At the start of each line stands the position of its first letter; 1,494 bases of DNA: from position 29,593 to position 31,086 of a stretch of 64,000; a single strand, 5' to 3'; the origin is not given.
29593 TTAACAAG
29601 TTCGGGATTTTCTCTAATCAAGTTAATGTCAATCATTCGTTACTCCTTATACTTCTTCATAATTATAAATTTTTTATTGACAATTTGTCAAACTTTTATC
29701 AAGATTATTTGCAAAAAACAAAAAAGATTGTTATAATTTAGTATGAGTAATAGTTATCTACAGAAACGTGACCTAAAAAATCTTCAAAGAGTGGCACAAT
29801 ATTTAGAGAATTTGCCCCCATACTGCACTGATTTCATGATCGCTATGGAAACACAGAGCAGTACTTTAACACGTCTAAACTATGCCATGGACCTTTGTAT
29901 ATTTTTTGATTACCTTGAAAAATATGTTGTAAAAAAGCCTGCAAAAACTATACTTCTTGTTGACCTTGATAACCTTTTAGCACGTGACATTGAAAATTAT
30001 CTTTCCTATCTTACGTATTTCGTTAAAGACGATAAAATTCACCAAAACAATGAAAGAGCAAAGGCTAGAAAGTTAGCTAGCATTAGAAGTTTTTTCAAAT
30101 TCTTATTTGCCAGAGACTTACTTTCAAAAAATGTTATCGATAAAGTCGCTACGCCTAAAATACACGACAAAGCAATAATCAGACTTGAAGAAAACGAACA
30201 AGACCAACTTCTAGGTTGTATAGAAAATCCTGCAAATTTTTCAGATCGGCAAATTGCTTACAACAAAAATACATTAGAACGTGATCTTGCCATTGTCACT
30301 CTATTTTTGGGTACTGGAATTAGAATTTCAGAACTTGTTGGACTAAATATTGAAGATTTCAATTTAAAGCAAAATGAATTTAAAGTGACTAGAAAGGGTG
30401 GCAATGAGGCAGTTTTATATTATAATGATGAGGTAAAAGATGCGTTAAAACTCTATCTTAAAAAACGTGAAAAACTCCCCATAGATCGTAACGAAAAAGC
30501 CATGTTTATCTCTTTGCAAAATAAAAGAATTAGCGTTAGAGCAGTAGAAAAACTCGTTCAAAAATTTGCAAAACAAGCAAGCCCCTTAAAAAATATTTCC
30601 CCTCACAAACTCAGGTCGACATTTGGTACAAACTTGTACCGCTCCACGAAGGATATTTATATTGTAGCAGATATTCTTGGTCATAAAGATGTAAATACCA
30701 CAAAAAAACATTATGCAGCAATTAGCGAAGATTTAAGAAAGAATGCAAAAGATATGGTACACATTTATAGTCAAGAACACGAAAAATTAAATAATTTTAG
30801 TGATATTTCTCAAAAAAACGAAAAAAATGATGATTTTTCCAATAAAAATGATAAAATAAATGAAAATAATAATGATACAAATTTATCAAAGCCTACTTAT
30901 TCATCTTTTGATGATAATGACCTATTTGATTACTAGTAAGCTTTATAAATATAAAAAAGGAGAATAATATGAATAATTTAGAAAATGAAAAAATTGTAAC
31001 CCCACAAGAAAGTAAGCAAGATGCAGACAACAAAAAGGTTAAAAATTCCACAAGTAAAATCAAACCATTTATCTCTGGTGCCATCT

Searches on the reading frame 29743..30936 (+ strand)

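Call 10: search_protein_families(library=pfam, proteins=[window:29743-30936:+], max_evalue=0.01)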
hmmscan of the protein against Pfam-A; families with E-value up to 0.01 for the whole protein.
window:29743-30936:+ (397 aa): 2 families
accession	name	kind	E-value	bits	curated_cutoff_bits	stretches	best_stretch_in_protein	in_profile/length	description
PF00589.27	Phage_integrase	-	1.6e-31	109.9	27.1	1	175-328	18-169/172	Phage integrase family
PF02899.23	Phage_int_SAM_1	-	1.2e-06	29.2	22.3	1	33-124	8-82/83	Phage integrase, N-terminal SAM-like domain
